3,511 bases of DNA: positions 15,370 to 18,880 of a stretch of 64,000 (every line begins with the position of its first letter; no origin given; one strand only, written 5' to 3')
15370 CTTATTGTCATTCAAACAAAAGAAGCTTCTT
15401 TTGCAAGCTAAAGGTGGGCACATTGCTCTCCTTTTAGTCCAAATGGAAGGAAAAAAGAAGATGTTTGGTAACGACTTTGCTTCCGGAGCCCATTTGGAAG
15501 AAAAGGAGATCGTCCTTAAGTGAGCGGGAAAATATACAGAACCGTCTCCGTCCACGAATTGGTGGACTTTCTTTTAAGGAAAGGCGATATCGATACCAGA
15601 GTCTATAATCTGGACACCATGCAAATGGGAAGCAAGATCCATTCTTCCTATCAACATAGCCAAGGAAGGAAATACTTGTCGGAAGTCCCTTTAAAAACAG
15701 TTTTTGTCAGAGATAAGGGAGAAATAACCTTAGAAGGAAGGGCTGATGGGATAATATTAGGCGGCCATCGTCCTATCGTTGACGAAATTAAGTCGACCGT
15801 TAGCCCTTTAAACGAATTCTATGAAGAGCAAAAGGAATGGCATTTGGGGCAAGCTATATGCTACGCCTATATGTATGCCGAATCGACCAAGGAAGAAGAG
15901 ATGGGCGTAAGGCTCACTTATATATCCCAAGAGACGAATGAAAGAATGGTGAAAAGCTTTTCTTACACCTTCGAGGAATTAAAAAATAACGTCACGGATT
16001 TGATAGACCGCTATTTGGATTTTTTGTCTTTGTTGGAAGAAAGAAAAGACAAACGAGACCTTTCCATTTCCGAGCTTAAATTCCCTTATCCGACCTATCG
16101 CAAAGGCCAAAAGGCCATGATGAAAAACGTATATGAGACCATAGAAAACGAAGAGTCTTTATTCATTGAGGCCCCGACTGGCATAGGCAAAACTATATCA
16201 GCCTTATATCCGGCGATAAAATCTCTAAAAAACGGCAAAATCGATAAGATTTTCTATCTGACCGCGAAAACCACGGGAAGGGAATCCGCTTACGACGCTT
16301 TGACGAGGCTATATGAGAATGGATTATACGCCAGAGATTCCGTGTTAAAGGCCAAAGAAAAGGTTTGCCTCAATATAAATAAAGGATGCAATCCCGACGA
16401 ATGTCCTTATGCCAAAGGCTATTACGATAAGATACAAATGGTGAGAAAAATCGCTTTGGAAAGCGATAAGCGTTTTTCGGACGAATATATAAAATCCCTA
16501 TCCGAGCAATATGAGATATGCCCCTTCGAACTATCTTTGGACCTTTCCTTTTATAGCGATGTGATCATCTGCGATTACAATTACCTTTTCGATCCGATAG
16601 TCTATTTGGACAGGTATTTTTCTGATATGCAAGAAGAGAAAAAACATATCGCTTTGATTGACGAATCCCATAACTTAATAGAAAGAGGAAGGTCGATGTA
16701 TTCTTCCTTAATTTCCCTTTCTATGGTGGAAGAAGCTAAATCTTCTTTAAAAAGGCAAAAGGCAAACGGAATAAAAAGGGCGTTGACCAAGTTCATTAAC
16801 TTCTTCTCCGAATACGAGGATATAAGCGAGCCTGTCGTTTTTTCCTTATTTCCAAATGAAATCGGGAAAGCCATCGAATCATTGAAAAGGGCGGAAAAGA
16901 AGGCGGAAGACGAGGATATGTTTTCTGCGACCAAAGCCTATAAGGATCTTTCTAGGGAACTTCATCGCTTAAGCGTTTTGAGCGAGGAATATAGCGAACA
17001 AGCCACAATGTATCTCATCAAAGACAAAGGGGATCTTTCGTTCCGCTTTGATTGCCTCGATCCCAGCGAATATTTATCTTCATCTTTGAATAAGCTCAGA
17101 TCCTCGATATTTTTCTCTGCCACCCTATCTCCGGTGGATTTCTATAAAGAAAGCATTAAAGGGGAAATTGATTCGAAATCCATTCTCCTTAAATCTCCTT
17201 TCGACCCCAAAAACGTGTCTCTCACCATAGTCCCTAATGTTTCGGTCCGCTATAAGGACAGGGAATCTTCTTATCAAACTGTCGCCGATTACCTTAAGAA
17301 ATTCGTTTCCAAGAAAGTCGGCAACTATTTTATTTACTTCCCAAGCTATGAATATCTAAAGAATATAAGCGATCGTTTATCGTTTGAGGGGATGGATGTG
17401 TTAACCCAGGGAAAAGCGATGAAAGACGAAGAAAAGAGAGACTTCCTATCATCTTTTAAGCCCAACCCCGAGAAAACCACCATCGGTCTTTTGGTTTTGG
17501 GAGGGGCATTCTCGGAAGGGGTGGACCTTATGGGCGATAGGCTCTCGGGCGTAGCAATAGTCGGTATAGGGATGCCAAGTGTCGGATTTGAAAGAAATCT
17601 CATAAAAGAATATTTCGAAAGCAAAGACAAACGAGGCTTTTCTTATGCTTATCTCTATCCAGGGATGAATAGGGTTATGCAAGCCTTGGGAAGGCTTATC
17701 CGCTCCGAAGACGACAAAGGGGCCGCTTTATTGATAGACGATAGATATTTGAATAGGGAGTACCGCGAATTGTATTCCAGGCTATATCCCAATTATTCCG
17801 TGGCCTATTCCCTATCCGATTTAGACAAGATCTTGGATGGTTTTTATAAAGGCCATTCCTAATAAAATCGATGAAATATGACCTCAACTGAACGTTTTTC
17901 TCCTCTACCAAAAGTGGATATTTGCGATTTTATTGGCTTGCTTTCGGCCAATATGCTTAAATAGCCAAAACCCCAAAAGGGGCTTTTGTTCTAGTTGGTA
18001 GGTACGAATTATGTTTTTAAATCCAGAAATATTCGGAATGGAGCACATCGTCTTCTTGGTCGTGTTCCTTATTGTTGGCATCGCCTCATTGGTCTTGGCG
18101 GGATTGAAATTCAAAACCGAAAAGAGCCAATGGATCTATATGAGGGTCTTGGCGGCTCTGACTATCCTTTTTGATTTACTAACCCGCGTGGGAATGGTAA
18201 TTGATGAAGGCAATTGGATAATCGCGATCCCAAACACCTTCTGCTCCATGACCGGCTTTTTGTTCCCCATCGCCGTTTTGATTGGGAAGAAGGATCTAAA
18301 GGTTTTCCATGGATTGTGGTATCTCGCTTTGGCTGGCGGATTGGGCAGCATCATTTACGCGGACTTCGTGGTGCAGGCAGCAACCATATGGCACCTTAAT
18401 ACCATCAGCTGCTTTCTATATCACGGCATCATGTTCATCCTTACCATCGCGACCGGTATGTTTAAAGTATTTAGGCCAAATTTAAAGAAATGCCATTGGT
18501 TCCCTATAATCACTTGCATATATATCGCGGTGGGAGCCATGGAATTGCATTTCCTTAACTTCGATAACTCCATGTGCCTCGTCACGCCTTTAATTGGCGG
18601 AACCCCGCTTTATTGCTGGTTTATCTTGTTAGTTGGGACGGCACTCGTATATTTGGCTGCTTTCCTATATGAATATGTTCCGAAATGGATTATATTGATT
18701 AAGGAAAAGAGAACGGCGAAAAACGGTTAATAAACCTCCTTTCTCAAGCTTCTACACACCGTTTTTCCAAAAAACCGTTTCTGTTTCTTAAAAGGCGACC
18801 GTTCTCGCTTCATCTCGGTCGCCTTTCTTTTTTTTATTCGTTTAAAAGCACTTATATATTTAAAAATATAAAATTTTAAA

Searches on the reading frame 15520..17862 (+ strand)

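Call 26: search_protein_families(library=pfam, proteins=[window:15520-17862:+], max_evalue=0.00001)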
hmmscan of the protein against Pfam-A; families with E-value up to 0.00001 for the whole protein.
window:15520-17862:+ (780 aa): 4 families
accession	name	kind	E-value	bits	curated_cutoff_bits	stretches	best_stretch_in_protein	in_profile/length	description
PF13307.12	Helicase_C_2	-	1.2e-39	136.5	25.3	1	593-754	2-165/170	Helicase C-terminal domain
PF06733.21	DEAD_2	-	9.9e-13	48.5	21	1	277-399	52-168/172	DEAD_2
PF00270.35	DEAD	-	6.1e-07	29.8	26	0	197-248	4-52/167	DEAD/DEAH box helicase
PF04851.21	ResIII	-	1.5e-06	28.7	22.5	1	193-393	4-142/164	Type III restriction enzyme, res subunit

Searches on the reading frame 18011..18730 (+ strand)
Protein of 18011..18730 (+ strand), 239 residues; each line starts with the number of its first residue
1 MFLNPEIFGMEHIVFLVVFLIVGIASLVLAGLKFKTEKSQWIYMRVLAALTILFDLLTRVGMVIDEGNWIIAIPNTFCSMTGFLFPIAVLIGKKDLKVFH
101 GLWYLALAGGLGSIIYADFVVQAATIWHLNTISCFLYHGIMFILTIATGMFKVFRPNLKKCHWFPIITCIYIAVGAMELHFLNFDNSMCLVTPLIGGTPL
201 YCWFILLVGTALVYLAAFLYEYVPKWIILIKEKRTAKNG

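Call 26: search_protein_families(library=pfam, proteins=[window:18011-18730:+], max_evalue=0.00001)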
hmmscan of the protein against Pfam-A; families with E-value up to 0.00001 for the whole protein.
window:18011-18730:+ (239 aa): 1 family
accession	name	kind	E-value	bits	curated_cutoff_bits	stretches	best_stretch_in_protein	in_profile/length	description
PF14808.11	TMEM164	-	4e-11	43.3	25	1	8-219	2-214/217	TMEM164 family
